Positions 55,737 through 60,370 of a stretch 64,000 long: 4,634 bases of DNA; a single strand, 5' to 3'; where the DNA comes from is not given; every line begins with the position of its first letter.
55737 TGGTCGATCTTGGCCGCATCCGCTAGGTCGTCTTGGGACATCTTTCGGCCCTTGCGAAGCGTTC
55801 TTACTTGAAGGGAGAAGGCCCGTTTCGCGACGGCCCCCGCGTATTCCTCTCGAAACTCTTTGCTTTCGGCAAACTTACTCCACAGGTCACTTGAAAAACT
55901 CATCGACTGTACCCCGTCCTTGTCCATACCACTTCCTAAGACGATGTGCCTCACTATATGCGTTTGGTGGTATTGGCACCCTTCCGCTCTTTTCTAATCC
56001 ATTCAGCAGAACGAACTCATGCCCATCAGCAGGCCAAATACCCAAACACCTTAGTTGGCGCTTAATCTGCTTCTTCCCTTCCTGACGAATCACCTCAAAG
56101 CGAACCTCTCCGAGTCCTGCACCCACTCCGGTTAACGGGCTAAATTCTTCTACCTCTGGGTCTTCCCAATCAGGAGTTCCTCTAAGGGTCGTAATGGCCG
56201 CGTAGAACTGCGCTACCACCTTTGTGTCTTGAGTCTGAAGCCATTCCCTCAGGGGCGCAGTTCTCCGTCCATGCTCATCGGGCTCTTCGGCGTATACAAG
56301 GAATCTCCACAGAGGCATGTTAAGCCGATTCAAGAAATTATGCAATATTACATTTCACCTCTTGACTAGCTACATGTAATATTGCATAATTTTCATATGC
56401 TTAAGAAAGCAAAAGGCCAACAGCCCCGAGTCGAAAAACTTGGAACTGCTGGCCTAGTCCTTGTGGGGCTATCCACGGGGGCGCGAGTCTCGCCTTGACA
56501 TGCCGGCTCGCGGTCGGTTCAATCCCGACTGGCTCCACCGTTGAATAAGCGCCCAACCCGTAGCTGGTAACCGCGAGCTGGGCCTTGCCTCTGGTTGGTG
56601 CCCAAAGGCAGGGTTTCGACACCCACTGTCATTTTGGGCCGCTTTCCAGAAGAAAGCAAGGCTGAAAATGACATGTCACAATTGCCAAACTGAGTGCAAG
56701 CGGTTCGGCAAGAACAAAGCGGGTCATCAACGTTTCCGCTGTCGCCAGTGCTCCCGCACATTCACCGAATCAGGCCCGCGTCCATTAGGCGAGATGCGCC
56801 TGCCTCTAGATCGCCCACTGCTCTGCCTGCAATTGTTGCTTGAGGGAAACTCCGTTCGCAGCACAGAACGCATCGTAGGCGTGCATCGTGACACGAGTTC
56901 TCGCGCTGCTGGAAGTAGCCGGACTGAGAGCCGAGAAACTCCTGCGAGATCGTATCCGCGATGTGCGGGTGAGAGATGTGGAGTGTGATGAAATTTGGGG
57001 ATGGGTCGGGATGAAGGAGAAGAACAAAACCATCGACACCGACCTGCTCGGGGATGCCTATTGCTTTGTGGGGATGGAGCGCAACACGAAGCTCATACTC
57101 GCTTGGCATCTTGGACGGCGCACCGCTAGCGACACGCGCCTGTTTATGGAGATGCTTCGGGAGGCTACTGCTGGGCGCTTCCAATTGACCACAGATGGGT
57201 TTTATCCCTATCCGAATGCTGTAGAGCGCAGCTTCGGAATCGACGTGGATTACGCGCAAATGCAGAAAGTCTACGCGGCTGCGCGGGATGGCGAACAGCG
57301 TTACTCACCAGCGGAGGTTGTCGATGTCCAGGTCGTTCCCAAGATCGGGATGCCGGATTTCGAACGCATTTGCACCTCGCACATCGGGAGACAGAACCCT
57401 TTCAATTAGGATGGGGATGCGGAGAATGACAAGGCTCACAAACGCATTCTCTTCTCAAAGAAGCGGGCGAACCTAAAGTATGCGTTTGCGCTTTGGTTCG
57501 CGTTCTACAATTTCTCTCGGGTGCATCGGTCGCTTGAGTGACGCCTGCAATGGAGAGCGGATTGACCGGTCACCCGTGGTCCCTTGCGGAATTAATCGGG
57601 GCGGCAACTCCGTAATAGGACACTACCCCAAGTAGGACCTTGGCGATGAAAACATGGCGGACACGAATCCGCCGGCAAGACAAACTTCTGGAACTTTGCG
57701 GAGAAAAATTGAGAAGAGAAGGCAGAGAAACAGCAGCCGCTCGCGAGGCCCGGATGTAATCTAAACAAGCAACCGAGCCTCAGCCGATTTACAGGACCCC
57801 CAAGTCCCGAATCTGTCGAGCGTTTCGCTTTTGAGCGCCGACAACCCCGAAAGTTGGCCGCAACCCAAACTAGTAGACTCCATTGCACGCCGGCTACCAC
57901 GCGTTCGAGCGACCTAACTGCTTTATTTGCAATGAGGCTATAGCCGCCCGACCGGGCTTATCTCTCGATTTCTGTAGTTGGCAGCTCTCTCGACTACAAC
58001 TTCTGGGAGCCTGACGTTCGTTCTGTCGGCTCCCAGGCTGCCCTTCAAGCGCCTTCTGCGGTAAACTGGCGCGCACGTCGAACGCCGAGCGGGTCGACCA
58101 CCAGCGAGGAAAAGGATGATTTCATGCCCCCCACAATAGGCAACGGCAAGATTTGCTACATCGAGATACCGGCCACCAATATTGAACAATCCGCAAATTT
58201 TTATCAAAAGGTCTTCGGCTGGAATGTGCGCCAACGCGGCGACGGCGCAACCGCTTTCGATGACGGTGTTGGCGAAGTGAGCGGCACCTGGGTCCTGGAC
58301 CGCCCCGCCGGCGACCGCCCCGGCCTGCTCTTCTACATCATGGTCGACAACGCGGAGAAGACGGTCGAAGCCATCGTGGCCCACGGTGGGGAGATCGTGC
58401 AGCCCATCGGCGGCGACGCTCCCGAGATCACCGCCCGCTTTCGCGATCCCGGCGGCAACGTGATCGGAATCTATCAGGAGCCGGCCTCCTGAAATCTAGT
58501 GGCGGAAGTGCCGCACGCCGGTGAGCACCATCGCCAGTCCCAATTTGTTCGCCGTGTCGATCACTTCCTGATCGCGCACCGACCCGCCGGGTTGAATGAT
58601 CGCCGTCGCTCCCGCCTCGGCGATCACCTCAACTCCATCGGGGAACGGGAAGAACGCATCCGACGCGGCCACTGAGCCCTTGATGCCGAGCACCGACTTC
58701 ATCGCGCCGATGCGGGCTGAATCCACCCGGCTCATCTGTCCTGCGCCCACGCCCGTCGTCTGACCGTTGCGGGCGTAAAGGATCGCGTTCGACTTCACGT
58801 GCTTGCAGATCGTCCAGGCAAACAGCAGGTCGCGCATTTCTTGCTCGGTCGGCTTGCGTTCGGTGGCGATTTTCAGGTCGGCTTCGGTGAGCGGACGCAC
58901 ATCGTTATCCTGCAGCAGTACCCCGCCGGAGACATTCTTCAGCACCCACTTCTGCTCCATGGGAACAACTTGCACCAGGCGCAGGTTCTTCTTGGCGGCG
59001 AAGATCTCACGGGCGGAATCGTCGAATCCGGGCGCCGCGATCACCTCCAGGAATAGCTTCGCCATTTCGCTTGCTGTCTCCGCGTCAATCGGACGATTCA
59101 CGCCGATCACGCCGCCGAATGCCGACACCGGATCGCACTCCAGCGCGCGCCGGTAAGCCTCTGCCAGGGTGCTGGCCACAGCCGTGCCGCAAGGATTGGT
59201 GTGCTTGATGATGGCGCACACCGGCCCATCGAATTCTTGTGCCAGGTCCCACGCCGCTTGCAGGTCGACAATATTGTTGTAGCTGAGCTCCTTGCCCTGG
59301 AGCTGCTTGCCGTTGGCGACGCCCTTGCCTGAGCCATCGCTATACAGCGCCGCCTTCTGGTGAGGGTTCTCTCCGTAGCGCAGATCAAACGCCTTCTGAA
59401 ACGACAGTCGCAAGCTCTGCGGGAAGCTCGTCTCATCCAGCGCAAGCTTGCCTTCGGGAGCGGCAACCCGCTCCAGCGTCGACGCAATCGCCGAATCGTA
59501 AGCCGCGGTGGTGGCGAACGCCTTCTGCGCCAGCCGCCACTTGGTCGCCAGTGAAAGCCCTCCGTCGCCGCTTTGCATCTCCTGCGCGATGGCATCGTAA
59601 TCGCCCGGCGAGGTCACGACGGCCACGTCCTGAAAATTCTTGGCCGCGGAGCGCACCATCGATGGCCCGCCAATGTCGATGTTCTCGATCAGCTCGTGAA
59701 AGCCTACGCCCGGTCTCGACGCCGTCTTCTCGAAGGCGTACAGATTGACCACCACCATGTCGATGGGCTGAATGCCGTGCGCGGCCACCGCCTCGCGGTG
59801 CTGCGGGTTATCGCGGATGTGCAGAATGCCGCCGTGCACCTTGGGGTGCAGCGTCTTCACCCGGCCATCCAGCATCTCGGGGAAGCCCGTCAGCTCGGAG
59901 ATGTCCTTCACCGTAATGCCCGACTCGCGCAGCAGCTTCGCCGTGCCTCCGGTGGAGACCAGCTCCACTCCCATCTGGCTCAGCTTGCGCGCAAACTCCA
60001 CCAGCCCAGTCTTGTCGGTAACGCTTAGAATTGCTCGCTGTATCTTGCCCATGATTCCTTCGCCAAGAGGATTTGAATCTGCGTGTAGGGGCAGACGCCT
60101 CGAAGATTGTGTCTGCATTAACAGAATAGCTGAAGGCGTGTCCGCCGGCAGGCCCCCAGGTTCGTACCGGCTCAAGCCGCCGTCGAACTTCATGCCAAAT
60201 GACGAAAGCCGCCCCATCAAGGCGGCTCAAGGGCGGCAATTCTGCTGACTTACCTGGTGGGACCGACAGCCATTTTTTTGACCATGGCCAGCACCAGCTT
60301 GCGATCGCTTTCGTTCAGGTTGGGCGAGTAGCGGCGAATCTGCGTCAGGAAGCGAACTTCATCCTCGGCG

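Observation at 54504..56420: Four-gene toxin-antitoxin-like cassette with two unassignable extra genes, carried as transposon cargo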

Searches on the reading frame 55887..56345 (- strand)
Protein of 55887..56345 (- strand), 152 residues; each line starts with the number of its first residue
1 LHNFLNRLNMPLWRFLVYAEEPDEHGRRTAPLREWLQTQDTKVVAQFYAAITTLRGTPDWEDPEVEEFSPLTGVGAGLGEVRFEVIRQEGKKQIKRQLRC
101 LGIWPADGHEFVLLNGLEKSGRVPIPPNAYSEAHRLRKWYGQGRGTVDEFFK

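Call 5: search_protein_families(library=pfam, proteins=[window:55887-56318:-], max_evalue=1)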
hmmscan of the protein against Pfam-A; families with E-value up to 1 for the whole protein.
window:55887-56318:- (143 aa): 0 families

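Call 6: search_protein_families(library=ncbifam, proteins=[window:55887-56345:-], max_evalue=1)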
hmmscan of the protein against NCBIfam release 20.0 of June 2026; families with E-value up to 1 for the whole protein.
window:55887-56345:- (152 aa): 0 families

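Call 7: search_protein_families(library=padloc, proteins=[window:55887-56345:-], max_evalue=1)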
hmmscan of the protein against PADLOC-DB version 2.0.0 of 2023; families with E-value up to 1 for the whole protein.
window:55887-56345:- (152 aa): 1 family
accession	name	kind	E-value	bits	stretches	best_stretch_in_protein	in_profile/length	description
PDLC04848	PDC-S05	-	0.078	10.5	1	83-99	66-82/291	-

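Call 8: search_protein_families(library=phrogs, proteins=[window:55887-56345:-], max_evalue=1)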
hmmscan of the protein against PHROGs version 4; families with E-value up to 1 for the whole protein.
window:55887-56345:- (152 aa): 1 family
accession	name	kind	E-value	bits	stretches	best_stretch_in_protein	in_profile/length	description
phrog_27337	-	unknown function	0.24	12.7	1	33-67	29-63/68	-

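Call 23: find_homologous_proteins(query=window:55887-56318:-, max_evalue=0.001)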
Query window:55887-56318:- (143 aa): 12 proteins with E <= 0.001 among 37 candidates.
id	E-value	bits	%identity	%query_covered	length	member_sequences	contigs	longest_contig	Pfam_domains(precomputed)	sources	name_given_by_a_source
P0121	1.3e-81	290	87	100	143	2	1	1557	-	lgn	-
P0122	8.3e-64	232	72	100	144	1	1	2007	-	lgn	-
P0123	1.6e-54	202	66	100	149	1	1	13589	-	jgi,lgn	jgi:hypothetical protein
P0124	1.6e-52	195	65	99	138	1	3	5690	-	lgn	-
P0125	7.6e-52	193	63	100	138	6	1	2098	-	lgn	-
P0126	2.2e-48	182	62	100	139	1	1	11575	-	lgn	-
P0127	7.9e-47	177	66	85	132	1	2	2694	-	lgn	-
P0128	1.5e-45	173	59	100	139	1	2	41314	-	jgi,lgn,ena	jgi:hypothetical protein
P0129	4.5e-44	168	70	73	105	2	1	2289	-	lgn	-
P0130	3.4e-42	162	58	100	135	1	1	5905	-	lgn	-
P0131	1.9e-40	156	68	76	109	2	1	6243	-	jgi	jgi:hypothetical protein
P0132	3.3e-39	152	64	85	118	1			-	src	-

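Call 27: search_protein_families(library=pfam, alignment_id=A3, max_evalue=0.01)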
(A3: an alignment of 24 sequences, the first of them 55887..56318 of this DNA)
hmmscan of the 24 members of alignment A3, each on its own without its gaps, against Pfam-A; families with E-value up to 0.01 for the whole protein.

A. member 1, window:55887-56318:- (143 aa): 0 families

B. families by the number of members that match (of 24 scanned): 2 families
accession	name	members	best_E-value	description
PF05973.20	Gp49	7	1.2e-06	Phage derived protein Gp49-like (DUF891)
PF13646.12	HEAT_2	1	0.0086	HEAT repeats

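Call 28: search_solved_structures(query=A3, max_evalue=1, show_alignments=2)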
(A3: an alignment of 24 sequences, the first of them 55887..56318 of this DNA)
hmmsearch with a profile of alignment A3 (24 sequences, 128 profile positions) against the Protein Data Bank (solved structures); distinct sequences matched with E-value up to 1: 2.
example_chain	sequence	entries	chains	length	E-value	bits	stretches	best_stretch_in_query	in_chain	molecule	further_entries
8d2k_A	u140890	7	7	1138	0.42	13.7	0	5-49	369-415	CRISPR-associated endonuclease, Csn1 family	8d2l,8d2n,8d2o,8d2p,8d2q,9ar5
3qkr_B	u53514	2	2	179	0.46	13.6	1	27-94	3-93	DNA double-strand break repair rad50 ATPase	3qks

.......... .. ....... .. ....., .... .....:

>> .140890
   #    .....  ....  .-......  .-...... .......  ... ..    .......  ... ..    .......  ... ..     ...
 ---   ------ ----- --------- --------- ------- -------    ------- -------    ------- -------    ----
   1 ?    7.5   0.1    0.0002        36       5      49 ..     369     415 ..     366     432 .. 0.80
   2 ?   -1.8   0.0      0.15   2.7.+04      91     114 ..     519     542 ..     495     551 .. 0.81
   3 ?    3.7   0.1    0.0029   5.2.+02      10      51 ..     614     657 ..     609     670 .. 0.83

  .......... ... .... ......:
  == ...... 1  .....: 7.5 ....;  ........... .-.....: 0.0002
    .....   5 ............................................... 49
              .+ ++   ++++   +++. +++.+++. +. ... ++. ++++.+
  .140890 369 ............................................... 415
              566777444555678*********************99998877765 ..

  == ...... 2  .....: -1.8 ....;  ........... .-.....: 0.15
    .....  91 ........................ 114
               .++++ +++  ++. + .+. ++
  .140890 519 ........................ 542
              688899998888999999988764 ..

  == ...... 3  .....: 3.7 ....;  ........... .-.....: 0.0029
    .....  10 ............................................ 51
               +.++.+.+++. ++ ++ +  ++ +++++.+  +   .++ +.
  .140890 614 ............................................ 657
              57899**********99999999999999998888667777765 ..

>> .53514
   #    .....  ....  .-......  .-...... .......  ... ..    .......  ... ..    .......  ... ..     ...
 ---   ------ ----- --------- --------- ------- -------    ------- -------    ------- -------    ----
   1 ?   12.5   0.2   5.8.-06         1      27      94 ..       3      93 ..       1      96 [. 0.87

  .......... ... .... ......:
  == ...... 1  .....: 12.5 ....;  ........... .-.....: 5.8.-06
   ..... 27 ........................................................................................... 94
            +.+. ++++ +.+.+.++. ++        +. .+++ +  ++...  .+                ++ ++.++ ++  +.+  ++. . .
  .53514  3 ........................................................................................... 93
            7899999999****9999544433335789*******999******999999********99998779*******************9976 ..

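Call 60: predict_structure(alignment_id=A4)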
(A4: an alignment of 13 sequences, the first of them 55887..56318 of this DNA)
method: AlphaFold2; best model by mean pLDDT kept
length: 143 residues; sequences in the alignment: 13
mean_pLDDT: 46.6   pTM: 0.36
mean pLDDT of the five models: 46.6, 46.0, 43.4, 42.6, 41.3
residues with pLDDT >= 90: 0; 70-90: 2; 50-70: 54; < 50: 87
segments of 3 or more residues with pLDDT < 50: 1-12, 18-23, 40-67, 74-79, 85-87, 99-101, 110-114, 128-143
pLDDT, mean of each block of 10 residues (from residue 1): 32 49 52 49 41 41 46 49 55 53 52 51 51 35 31
secondary structure, 60 per line:
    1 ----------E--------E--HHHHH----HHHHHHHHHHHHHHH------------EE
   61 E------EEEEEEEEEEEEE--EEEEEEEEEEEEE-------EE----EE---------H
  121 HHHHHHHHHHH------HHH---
elements in order: H23-27 H32-46 E59-61 E68-80 E83-95 H120-131

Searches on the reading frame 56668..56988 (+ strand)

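Call 5: search_protein_families(library=pfam, proteins=[window:56668-56988:+], max_evalue=1)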
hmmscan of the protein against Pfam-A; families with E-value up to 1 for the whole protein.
window:56668-56988:+ (106 aa): 4 families
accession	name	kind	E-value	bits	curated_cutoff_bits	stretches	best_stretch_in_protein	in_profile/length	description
PF03811.18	Zn_ribbon_InsA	-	4.7e-05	23.5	26.1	1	3-28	8-34/35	InsA N-terminal domain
PF13518.12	HTH_28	-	0.14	12.7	25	1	53-76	5-28/52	Helix-turn-helix domain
PF15135.11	UPF0515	-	0.14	12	29.8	1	2-36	132-167/271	Uncharacterised protein UPF0515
PF18551.6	TackOD1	-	0.38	10.7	32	1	1-35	125-160/188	Thaumarchaeal output domain 1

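Call 6: search_protein_families(library=ncbifam, proteins=[window:56668-56988:+], max_evalue=1)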
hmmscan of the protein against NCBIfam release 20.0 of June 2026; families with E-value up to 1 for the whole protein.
window:56668-56988:+ (106 aa): 5 families
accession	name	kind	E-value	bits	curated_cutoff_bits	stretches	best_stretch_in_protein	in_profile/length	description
NF033558.1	transpos_IS1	equivalog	6.5e-12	45.8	100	1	3-80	1-75/199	IS1 family transposase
NF050000.1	IS1_IS1595_Zn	domain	1.1e-07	32.3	28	1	3-34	1-33/34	IS1/IS1595 family N-terminal zinc-binding domain-containing protein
NF033544.1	transpos_IS1249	exception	1.8e-07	30.7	300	1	2-34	3-36/382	IS1249 family transposase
NF048018.1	IS256_N_4Cys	domain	4.5e-06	27.2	27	1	2-32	1-31/31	transposase-like zinc-binding domain-containing protein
NF033550.5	transpos_ISL3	equivalog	0.11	11.6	180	1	20-94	47-121/370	ISL3 family transposase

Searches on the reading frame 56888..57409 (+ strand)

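Call 5: search_protein_families(library=pfam, proteins=[window:56888-57409:+], max_evalue=1)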
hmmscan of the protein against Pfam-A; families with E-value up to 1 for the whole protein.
window:56888-57409:+ (173 aa): 3 families
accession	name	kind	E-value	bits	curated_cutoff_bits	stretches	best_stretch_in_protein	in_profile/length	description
PF03400.19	DDE_Tnp_IS1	-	0.0069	17.2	24.1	1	32-114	6-76/131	IS1 transposase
PF13610.12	DDE_Tnp_IS240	-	0.049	14.2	27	1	57-116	18-78/139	DDE domain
PF00665.32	rve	-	0.097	13.4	32.6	1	56-103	23-73/102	Integrase core domain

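Call 6: search_protein_families(library=ncbifam, proteins=[window:56888-57409:+], max_evalue=1)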
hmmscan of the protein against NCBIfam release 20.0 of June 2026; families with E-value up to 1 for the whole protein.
window:56888-57409:+ (173 aa): 1 family
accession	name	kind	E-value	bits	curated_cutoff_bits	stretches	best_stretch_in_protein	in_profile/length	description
NF033558.1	transpos_IS1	equivalog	2.7e-07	30.7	100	1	26-115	93-170/199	IS1 family transposase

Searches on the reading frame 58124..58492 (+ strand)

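Call 103: search_protein_families(library=pfam, proteins=[window:58124-58492:+], max_evalue=0.001)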
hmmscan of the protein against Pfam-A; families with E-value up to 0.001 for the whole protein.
window:58124-58492:+ (122 aa): 3 families
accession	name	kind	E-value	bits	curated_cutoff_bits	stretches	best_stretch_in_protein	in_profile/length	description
PF00903.31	Glyoxalase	-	4.6e-12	46.8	20.6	1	10-114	2-119/121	Glyoxalase/Bleomycin resistance protein/Dioxygenase superfamily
PF18029.7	Glyoxalase_6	-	9.5e-08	33.1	23.6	1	16-114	5-103/106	Glyoxalase-like domain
PF22677.2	Ble-like_N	-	0.0001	22.4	24.5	1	10-36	2-28/41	Bleomycin resistance protein-like N-terminal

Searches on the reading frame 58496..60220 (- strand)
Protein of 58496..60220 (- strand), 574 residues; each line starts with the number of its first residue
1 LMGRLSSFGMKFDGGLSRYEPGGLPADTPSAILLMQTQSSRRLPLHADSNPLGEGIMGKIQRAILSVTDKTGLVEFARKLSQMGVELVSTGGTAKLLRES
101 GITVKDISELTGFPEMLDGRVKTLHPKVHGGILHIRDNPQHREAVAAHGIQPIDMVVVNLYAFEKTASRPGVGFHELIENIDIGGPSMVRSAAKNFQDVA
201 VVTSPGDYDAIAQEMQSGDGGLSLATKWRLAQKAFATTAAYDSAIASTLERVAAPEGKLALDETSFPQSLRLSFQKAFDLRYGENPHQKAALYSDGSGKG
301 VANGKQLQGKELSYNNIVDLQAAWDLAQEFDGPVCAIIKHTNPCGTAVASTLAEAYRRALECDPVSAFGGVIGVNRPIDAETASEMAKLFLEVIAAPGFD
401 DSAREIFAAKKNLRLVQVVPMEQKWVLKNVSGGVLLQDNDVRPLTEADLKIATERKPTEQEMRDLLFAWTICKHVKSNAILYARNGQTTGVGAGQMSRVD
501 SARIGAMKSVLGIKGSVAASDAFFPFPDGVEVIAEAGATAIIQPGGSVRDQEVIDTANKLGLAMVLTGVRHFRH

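Call 103: search_protein_families(library=pfam, proteins=[window:58496-60220:-], max_evalue=0.001)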
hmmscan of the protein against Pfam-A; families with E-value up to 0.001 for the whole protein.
window:58496-60220:- (574 aa): 2 families
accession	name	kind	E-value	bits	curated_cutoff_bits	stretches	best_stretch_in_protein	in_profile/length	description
PF01808.24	AICARFT_IMPCHas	-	2.6e-125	418.4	25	1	192-507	1-310/311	AICARFT/IMPCHase bienzyme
PF02142.27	MGS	-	1.4e-25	89.6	24.1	1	72-186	1-93/94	MGS-like domain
